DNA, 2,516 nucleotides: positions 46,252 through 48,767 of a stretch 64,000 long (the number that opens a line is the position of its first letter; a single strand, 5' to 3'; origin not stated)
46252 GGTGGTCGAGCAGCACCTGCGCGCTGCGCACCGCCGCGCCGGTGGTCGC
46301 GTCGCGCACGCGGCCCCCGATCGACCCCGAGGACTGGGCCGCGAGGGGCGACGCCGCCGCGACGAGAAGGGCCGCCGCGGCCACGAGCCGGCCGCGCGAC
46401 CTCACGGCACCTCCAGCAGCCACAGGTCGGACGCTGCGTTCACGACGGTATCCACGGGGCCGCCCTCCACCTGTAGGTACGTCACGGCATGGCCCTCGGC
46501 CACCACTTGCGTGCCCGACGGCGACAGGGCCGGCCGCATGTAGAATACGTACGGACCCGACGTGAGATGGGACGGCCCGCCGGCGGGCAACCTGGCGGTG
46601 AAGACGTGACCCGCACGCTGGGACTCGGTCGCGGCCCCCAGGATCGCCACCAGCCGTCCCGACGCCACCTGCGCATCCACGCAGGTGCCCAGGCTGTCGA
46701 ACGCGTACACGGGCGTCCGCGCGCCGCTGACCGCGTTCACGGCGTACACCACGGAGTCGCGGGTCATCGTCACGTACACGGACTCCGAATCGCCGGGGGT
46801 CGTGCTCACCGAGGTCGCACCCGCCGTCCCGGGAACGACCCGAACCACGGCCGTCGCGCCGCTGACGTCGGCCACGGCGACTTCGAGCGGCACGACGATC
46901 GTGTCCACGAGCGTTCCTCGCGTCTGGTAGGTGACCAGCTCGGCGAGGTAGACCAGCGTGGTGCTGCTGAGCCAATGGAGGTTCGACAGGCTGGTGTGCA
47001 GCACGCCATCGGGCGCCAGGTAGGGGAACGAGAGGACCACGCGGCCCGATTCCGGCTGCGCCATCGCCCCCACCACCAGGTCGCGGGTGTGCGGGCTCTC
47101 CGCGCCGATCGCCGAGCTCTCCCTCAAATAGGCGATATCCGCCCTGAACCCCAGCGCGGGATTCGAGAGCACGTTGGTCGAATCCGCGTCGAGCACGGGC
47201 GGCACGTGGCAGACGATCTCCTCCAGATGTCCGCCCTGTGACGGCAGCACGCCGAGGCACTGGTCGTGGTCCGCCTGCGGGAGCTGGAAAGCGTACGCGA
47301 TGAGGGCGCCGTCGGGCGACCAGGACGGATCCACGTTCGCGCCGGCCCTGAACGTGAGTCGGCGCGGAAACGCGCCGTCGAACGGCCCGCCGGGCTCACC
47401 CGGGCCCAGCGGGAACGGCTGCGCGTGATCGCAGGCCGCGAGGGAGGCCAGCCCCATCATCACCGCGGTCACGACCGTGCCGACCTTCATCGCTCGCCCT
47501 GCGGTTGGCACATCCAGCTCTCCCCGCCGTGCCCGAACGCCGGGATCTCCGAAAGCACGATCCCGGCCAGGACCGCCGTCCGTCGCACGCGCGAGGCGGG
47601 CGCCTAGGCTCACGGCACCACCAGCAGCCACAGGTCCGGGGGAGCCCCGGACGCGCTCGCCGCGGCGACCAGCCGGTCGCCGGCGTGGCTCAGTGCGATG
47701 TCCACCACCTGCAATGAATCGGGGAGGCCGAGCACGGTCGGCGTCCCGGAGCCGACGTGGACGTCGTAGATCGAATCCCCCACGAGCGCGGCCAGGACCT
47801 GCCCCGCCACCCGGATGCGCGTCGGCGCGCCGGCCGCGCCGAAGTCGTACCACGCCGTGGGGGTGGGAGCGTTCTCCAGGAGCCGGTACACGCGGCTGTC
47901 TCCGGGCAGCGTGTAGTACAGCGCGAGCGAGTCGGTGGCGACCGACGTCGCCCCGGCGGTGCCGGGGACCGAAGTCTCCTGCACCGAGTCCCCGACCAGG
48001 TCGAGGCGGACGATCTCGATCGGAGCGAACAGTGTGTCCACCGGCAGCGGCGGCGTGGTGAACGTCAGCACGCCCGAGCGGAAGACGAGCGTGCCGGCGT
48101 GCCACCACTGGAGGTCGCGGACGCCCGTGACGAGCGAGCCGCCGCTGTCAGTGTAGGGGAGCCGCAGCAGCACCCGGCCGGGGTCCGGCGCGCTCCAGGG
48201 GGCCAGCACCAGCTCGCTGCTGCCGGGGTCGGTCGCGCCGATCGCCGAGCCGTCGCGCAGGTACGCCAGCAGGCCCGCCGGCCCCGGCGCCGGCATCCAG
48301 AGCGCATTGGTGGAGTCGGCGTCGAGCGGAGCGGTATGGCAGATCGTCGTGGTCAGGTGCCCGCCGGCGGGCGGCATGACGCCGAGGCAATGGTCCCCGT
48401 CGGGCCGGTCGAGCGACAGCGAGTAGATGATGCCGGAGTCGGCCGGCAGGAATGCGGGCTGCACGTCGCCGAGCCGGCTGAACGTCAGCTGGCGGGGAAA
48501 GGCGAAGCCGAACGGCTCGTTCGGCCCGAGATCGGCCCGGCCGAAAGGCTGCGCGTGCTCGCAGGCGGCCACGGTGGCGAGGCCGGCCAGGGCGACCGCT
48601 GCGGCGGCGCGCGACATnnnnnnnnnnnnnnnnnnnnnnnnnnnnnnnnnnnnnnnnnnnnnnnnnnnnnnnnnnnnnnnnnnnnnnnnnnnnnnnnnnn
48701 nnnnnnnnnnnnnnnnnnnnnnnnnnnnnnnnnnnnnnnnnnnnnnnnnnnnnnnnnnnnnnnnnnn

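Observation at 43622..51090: Translationally coupled operon: unknown 514-aa protein, signal-less BtuF-like protein, two paralogous lipoproteins, and a CarboxypepD_reg TonB-dependent receptor (then pyk and an MBL hydrolase)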

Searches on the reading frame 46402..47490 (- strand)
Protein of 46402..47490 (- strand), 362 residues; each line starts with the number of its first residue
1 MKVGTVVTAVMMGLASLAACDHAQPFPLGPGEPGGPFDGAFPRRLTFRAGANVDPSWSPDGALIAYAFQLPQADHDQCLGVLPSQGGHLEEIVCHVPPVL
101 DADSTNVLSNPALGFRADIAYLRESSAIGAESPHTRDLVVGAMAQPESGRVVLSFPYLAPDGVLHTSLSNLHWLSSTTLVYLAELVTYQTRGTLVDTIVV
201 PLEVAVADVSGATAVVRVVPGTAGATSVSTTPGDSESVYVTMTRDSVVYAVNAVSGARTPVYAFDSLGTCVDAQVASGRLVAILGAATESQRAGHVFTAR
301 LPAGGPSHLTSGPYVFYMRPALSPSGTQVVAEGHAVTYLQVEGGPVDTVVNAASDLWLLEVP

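Call 12: search_protein_families(library=pfam, proteins=[window:46402-47490:-], max_evalue=0.01)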
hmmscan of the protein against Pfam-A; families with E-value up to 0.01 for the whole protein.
window:46402-47490:- (362 aa): 1 family
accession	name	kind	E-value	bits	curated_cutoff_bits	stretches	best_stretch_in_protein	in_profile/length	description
PF07676.18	PD40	-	5.8e-05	23.4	20.9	1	42-67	1-26/38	WD40-like Beta Propeller Repeat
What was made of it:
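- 46402..47490 (-): Lipoprotein Lip2, 362 aa: paralogue of Lip1 (39% identity). One PD40 repeat, 5.8e-5 (call 12).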

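Call 13: search_protein_families(library=ncbifam, proteins=[window:46402-47490:-], max_evalue=0.01)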
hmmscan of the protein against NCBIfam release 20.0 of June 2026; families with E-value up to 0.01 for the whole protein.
window:46402-47490:- (362 aa): 1 family
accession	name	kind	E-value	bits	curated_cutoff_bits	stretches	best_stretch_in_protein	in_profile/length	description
TIGR02800.1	propeller_TolB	equivalog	0.0011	18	343.15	1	39-66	312-339/418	Tol-Pal system beta propeller repeat protein TolB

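Call 31: search_solved_structures(query=window:46402-47490:-, max_evalue=1)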
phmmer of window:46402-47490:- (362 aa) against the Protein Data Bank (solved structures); distinct sequences matched with E-value up to 1: 2.
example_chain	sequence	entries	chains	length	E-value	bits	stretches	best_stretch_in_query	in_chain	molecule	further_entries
4r40_A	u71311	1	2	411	0.15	14.7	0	53-67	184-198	Protein TolB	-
4pwz_A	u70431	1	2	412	0.18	14.5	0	53-67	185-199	Protein TolB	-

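Call 95: search_protein_families(library=pfam, proteins=[window:46402-47490:-], max_evalue=10)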
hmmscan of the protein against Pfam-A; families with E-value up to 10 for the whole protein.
window:46402-47490:- (362 aa): 1 family
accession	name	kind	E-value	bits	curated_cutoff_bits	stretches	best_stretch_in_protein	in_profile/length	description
PF07676.18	PD40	-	5.8e-05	23.4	20.9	1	42-67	1-26/38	WD40-like Beta Propeller Repeat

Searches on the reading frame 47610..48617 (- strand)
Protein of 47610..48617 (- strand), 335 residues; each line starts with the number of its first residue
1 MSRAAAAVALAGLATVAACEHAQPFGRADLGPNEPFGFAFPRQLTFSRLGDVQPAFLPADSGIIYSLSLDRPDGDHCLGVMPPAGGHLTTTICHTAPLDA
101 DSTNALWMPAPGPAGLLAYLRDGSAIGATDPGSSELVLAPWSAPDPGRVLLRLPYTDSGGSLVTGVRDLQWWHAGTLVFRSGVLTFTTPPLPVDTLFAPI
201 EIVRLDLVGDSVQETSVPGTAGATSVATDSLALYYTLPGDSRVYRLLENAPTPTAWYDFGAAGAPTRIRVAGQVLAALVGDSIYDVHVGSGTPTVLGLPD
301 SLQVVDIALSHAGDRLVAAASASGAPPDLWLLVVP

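Call 12: search_protein_families(library=pfam, proteins=[window:47610-48617:-], max_evalue=0.01)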
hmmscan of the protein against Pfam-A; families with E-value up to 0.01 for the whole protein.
window:47610-48617:- (335 aa): 0 families

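Call 13: search_protein_families(library=ncbifam, proteins=[window:47610-48617:-], max_evalue=0.01)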
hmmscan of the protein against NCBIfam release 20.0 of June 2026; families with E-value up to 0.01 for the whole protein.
window:47610-48617:- (335 aa): 0 families

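Call 38: find_homologous_proteins(query=window:47610-48617:-)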
Query window:47610-48617:- (335 aa): 47 proteins with E <= 0.001 among 8000 candidates.
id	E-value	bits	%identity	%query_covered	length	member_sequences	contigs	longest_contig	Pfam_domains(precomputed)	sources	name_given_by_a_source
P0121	8.1e-203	691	93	100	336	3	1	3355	-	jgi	jgi:hypothetical protein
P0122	7.4e-126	438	66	95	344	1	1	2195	-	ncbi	-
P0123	4.0e-125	436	64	95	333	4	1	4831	-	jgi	jgi:hypothetical protein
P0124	9.3e-121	421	63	95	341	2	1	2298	-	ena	-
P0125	1.4e-120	421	64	95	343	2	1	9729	-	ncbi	-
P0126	7.8e-116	405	61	95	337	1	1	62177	-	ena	-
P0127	3.1e-114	400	58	95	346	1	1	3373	-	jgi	jgi:hypothetical protein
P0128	5.2e-114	399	60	99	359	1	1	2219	-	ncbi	-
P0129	8.5e-113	395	61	95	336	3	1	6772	-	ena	-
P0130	3.8e-112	393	60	95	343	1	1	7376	-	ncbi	-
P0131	1.9e-111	391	58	100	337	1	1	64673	-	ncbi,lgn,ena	-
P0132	2.0e-111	391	60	95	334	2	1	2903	-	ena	-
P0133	3.4e-110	387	59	99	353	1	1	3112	-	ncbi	-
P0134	1.1e-109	385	58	95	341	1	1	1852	-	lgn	-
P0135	1.7e-107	378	57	99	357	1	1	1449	-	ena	-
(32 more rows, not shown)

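Call 43: predict_structure(alignment_id=A2)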
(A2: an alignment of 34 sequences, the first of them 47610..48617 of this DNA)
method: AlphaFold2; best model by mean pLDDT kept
length: 335 residues; sequences in the alignment: 34
mean_pLDDT: 89.1   pTM: 0.85
mean pLDDT of the five models: 89.1, 87.6, 86.9, 86.6, 86.4
residues with pLDDT >= 90: 231; 70-90: 70; 50-70: 23; < 50: 11
segments of 3 or more residues with pLDDT < 50: 17-27
pLDDT, mean of each block of 10 residues (from residue 1): 63 52 49 75 89 96 94 90 92 81 91 95 89 95 93 93 96 95 94 92 94 94 95 96 94 95 97 95 92 90 95 96 92 94
secondary structure, 60 per line:
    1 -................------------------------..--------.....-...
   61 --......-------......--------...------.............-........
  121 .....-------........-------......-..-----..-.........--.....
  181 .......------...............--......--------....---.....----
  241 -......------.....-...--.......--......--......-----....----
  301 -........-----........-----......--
elements in order: H2-17 E52-56 E63-68 E76-81 E90-92 E102-111 E116-125 E133-140 E148-153 E165-173 E176-187 E194-208 E211-216 E225-228 E232-236 E242-247 E254-258 E265-271 E274-279 E282-287 E293-296 E302-309 E315-322 E328-333
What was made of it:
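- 47610..48617 (-): Lipoprotein Lip1, 335 aa: 6-bladed beta-propeller with a conserved C-[ED]-H-A-Q-P-F motif right after the lipid-anchor Cys. AF2 pLDDT 89.1, six blades (call 43).
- On SusC/SusD-like pair: The Lip1 model is an all-beta six-bladed propeller (call 43).
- On BtuB-BtuG B12 capture system: Fold class is met (propeller lipoprotein; call 43).
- On TolB (lipoproteins): These are lipoproteins with no TolB N-domain (call 43).
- Closest known: SusC/SusD pairs of polysaccharide utilisation loci. Different: There is no SusD-type helical lipoprotein, no SusC/RagA signature and no glycoside hydrolases; gene order is reversed (calls 12, 13, 43).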

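Call 45: fold_search(model_id=the predicted structure, library=pdb)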
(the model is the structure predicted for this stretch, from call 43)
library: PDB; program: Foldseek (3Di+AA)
matches with E <= 10: 1809; with E <= 0.001: 1139
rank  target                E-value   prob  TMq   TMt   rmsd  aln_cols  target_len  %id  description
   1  6qdv_N                3.8e-08  1.00  0.49  0.53   9.6       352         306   13  Human post-catalytic P complex spliceosome (released 2019-02-20)
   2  5yzv_A                4.8e-08  1.00  0.46  0.52   8.5       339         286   15  Biophysical and structural characterization of the thermostable WD40 domain of a prokaryotic protein, Thermomonospora  (released 2018-10-03)
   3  7t1y_B                5.6e-08  1.00  0.42  0.34   8.2       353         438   10  Structure of the Fbw7-Skp1-MycCdegron complex (released 2022-02-16)
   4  2ovr_B                6.2e-08  1.00  0.43  0.35   8.6       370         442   10  Structure of the Skp1-Fbw7-CyclinEdegN complex (released 2007-04-24)
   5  8h6e_5E               7.2e-08  1.00  0.47  0.51   9.3       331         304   13  Cryo-EM structure of human exon-defined spliceosome in the late pre-B state. (released 2024-05-01)
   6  7rmg_B                7.5e-08  1.00  0.47  0.49   8.3       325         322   11  Substance P bound to active human neurokinin 1 receptor in complex with miniGs/q70 (released 2021-11-03)
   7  8wcb_B                8.3e-08  1.00  0.47  0.49  25.8       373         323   11  Cryo-EM structure of the CHA-bound mTAAR1-Gq complex (released 2023-12-27)
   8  8gfv_B                8.7e-08  1.00  0.48  0.49  26.3       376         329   11  CryoEM structure of beta-2-adrenergic receptor in complex with GTP-bound Gs heterotrimer (transition intermediate #1 o (released 2024-03-06)
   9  1nex_B                8.7e-08  1.00  0.48  0.38   9.8       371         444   12  Crystal Structure of ScSkp1-ScCdc4-CPD peptide complex (released 2003-02-18)
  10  7s22_C                9.6e-08  1.00  0.49  0.53   8.8       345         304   12  Crystal structure of alpha-COP-WD40 domain (released 2022-02-16)
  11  9p80_B                9.6e-08  1.00  0.46  0.47  26.5       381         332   12  NTSR1-Gi-NTS(8-13) Complex in the Non-Canonical, AHD Open State (NC-Open-Apo) (released 2026-03-25)
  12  9k25_B                1.1e-07  1.00  0.50  0.51  18.2       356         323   11  Cryo-EM structure of apo-P2Y purinoceptor 2-miniGq-Nb35 complex (released 2025-06-11)
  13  7t1z_B                1.1e-07  1.00  0.43  0.35   8.2       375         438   10  Structure of the Fbw7-Skp1-MycNdegron complex (released 2022-02-16)
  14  8h6j_5E               1.1e-07  1.00  0.48  0.52   9.2       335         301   13  Cryo-EM structure of human exon-defined spliceosome in the mature pre-B state. (released 2024-05-01)
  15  6omm_B                1.1e-07  1.00  0.47  0.47  26.1       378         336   12  Cryo-EM structure of formyl peptide receptor 2/lipoxin A4 receptor in complex with Gi (released 2020-02-26)
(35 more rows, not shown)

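Call 80: search_solved_structures(query=A2, max_evalue=10)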
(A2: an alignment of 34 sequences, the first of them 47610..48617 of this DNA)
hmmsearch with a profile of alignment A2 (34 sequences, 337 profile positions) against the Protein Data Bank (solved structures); distinct sequences matched with E-value up to 10: 45.
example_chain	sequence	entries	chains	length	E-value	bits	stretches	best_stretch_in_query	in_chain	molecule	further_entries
3wwa_A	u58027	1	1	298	1.5e-15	60.4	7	206-273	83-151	Pizza7H protein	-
6qsd_A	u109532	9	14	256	3.1e-14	56.1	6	206-269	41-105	Pizza6S | Pizza6-S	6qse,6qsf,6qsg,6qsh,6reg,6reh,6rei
7zqg_A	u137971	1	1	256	3.7e-14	55.8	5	205-278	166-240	Pizza6-KSH-TSH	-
6f0t_A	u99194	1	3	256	3.8e-14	55.8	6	205-257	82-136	Pizza6-SFW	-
7zq2_A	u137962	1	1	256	8.1e-14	54.7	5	205-278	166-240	Pizza6-RSH-TSH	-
6rej_A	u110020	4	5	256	8.1e-14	54.7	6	206-258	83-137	Pizza6-SH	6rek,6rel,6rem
7zpw_A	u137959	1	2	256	1.2e-13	54.2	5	205-278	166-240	Pizza6-TSK-TSH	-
7zph_A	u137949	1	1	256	1.6e-13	53.7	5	206-278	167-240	Pizza6-TNK-RSH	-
3ww9_A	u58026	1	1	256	1.9e-13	53.5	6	206-258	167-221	pizza6 protein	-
7zpz_A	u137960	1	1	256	3.2e-13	52.7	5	205-278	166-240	Pizza6-TSR-TSH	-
6f0s_A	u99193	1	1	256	3.5e-13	52.6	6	205-273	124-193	Pizza6-SYW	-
7zcj_A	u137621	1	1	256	7.3e-13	51.6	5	205-278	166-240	Pizza6-TNH-TSH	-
6i3a_A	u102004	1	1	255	9e-13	51.3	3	205-320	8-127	v22Pizza6-AYW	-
6i38_A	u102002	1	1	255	1.2e-12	50.9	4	226-318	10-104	nv2Pizza6-AYW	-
6i37_A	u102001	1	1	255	1.4e-12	50.7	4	206-320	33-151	nv1Pizza6-AYW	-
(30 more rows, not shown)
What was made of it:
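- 47610..48617 (-): The profile matches NHL-type 'Pizza'/PknD propellers and, weakly, TolB (call 80).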

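Call 95: search_protein_families(library=pfam, proteins=[window:47610-48617:-], max_evalue=10)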
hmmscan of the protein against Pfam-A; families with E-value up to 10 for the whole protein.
window:47610-48617:- (335 aa): 0 families
